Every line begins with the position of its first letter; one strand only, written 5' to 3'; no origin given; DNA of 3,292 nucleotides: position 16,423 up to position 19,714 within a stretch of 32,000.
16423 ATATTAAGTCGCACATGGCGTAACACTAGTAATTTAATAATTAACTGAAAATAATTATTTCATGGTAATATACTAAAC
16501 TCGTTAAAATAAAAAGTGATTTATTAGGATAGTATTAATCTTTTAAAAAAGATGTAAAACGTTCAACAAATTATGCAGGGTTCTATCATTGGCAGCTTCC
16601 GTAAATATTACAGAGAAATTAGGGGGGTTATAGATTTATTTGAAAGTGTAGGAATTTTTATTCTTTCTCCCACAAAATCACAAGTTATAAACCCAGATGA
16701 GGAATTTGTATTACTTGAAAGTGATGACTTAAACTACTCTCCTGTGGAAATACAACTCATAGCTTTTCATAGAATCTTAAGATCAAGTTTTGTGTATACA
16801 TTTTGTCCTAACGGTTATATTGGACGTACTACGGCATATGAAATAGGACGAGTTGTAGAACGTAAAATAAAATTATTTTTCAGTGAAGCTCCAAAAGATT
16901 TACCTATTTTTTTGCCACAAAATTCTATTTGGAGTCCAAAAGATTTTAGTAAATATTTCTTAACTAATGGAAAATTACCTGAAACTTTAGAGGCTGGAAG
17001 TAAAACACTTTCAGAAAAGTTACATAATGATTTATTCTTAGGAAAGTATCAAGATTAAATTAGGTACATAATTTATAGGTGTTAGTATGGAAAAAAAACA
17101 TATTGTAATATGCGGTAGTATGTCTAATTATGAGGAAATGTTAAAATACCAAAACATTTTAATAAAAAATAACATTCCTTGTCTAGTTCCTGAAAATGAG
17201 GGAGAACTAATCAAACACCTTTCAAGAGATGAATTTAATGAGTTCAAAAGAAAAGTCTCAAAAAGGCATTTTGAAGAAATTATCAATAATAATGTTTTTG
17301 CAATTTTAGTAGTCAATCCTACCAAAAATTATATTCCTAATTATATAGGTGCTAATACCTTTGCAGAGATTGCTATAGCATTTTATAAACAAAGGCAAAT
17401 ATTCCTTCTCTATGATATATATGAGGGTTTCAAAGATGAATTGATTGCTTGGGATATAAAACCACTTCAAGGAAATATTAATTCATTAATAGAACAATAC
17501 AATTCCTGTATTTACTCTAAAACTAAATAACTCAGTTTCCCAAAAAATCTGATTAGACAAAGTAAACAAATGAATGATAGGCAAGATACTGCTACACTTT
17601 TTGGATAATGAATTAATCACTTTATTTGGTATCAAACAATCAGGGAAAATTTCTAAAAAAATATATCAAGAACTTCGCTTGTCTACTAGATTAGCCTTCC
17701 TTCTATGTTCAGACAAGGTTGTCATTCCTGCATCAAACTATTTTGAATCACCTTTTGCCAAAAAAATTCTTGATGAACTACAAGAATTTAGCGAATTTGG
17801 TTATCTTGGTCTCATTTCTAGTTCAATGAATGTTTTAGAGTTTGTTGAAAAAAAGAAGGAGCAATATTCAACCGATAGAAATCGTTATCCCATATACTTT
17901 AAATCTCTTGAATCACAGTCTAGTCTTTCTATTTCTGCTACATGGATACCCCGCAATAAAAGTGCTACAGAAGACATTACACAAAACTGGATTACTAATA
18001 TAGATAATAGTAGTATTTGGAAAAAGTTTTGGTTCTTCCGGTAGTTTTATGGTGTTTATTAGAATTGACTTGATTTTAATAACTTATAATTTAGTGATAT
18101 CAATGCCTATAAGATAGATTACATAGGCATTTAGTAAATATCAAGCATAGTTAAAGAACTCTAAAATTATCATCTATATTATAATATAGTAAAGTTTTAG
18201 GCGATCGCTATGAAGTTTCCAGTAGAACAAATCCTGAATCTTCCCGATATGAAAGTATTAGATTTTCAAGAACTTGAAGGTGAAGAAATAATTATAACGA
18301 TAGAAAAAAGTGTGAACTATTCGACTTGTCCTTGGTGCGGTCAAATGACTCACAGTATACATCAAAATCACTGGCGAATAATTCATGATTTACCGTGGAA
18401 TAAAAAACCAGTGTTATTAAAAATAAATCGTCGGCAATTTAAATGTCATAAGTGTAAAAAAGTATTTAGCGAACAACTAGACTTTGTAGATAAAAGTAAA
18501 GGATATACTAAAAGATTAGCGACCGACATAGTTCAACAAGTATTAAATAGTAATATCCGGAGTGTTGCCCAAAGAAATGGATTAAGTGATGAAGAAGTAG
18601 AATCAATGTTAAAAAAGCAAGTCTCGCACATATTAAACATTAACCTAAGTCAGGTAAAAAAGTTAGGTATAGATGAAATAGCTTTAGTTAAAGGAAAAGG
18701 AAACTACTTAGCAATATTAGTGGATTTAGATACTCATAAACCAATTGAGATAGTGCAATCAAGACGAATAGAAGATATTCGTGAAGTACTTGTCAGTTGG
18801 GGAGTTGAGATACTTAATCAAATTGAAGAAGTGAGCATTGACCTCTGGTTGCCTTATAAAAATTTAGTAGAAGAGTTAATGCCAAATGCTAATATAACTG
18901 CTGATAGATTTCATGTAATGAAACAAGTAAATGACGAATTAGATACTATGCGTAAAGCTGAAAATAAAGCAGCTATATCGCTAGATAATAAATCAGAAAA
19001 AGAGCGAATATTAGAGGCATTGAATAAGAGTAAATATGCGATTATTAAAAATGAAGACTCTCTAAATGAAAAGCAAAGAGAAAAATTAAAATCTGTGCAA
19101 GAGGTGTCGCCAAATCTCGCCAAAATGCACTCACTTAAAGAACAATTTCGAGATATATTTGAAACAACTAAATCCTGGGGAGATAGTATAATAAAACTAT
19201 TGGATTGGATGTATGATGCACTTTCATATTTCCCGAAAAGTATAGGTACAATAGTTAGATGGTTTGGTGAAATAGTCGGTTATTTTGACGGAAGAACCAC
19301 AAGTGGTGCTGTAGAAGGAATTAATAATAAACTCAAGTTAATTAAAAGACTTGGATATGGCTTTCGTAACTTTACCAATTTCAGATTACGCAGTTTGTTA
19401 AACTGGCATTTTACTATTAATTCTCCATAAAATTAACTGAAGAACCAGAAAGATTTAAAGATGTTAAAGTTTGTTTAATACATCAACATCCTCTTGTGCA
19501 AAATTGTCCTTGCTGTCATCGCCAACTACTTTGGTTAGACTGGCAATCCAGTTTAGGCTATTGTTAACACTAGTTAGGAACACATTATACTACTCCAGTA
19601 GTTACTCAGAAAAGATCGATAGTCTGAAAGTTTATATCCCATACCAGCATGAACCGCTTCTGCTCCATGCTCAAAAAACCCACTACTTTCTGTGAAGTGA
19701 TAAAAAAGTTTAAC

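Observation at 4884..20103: A ~15 kb decayed type V-K CRISPR-associated transposon sits immediately downstream of tRNA-Ala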

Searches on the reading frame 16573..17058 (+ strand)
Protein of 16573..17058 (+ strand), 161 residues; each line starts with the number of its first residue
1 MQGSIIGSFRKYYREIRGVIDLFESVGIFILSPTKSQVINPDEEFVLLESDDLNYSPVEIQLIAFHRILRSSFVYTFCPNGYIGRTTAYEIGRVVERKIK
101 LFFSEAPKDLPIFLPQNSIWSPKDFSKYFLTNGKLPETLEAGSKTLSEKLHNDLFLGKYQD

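Call 10: search_protein_families(library=ncbifam, proteins=[window:16573-17058:+], max_evalue=0.01)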
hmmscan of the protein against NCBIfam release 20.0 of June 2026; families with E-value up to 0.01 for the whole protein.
window:16573-17058:+ (161 aa): 0 families

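Call 25: search_protein_families(library=pfam, proteins=[window:16573-17058:+], max_evalue=0.1)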
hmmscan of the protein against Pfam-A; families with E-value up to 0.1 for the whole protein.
window:16573-17058:+ (161 aa): 0 families

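Call 81: search_protein_families(library=padloc, proteins=[window:16573-17058:+], max_evalue=0.01)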
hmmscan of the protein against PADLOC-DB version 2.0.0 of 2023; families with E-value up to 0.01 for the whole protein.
window:16573-17058:+ (161 aa): 0 families

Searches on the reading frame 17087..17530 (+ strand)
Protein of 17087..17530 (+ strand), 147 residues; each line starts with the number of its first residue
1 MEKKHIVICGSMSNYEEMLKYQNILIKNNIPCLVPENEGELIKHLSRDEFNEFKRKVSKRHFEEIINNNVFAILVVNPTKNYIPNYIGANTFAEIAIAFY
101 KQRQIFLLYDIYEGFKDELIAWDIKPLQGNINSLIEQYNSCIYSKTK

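Call 10: search_protein_families(library=ncbifam, proteins=[window:17087-17530:+], max_evalue=0.01)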
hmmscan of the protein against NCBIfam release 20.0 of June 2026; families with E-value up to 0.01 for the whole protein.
window:17087-17530:+ (147 aa): 0 families

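Call 25: search_protein_families(library=pfam, proteins=[window:17087-17530:+], max_evalue=0.1)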
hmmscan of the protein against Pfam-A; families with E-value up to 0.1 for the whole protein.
window:17087-17530:+ (147 aa): 0 families

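Call 81: search_protein_families(library=padloc, proteins=[window:17087-17530:+], max_evalue=0.01)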
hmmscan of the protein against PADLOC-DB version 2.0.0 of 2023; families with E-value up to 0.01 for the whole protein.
window:17087-17530:+ (147 aa): 0 families

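Call 82: search_solved_structures(query=window:17087-17530:+, max_evalue=1)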
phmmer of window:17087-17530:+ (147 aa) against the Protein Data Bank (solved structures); distinct sequences matched with E-value up to 1: 13.
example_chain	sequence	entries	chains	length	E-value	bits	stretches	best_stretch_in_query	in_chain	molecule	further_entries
8bdc_A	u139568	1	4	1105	0.34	14.1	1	7-42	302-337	Transient receptor potential cation channel subfamily M member 8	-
9p8y_A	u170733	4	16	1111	0.34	14.1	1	7-42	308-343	Transient receptor potential cation channel subfamily M member 8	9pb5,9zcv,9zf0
9zcu_A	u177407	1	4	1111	0.34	14.1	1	7-42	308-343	Transient receptor potential cation channel subfamily M member 8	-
6o6a_A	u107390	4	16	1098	0.6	13.3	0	7-42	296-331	Transient receptor potential cation channel subfamily M member 8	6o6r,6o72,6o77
9p7s_A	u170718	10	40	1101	0.6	13.3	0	7-42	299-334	Transient receptor potential cation channel subfamily M member 8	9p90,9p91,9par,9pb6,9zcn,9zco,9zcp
9zcr_A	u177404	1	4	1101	0.6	13.3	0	7-42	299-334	Transient receptor potential cation channel subfamily M member 8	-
9b6i_A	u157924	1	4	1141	0.62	13.3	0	7-42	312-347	Transient receptor potential cation channel subfamily M member 8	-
8e4q_A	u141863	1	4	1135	0.64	13.2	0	7-42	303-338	Transient receptor potential cation channel subfamily M member 8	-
6bpq_A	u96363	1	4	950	0.65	13.2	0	7-42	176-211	Transient receptor potential cation channel subfamily M member 8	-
6al9_A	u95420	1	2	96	0.72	13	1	23-65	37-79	Chorismate mutase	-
6nr4_A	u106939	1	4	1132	0.72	13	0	7-42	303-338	Transient receptor potential cation channel subfamily M member 8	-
6nr2_A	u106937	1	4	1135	0.72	13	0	7-42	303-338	Transient receptor potential cation channel subfamily M member 8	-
6nr3_A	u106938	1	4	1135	0.73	13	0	7-42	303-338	Transient receptor potential cation channel subfamily M member 8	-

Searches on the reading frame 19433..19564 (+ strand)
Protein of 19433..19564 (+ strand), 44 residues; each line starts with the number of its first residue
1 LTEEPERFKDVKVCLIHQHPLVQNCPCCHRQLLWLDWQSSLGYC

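Call 45: find_homologous_proteins(query=window:19433-19564:+, max_evalue=1)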
Query seq(44 aa): no candidate shares three 5-residue words with the query. No homologue found.

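Call 46: search_solved_structures(query=window:19433-19564:+, max_evalue=10, show_alignments=2)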
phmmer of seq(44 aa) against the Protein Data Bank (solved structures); distinct sequences matched with E-value up to 10: 3.
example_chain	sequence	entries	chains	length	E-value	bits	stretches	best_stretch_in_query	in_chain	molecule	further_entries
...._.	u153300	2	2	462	0.0023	21.7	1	11-44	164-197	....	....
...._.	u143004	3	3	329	0.0094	19.8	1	7-44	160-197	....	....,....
7mnp_B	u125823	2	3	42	0.48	14.5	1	2-30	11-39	E3 SUMO-protein ligase RanBP2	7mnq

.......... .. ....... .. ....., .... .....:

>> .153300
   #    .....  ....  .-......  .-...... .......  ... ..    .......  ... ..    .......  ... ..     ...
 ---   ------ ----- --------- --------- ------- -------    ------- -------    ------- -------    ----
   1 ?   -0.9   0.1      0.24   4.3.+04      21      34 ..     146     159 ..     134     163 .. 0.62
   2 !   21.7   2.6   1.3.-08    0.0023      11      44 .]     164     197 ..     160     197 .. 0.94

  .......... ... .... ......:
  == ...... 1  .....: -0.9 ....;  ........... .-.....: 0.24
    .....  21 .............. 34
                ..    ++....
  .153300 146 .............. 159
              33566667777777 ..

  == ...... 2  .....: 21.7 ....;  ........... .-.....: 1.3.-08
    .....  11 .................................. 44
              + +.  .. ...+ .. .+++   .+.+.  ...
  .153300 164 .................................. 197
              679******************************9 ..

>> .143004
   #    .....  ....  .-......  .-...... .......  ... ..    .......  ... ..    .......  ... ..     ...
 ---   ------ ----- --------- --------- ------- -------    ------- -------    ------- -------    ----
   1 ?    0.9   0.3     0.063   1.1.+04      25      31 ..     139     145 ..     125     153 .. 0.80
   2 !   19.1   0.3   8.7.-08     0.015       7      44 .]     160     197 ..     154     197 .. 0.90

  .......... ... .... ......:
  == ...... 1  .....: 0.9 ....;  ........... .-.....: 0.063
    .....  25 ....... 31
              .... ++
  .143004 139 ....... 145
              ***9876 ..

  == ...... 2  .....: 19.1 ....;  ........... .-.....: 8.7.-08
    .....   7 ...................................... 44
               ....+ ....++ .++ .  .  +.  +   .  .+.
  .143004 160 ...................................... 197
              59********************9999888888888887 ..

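Call 47: search_protein_families(library=pfam, proteins=[window:19433-19564:+], max_evalue=10)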
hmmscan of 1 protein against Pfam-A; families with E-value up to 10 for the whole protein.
seq(44 aa): 0 families
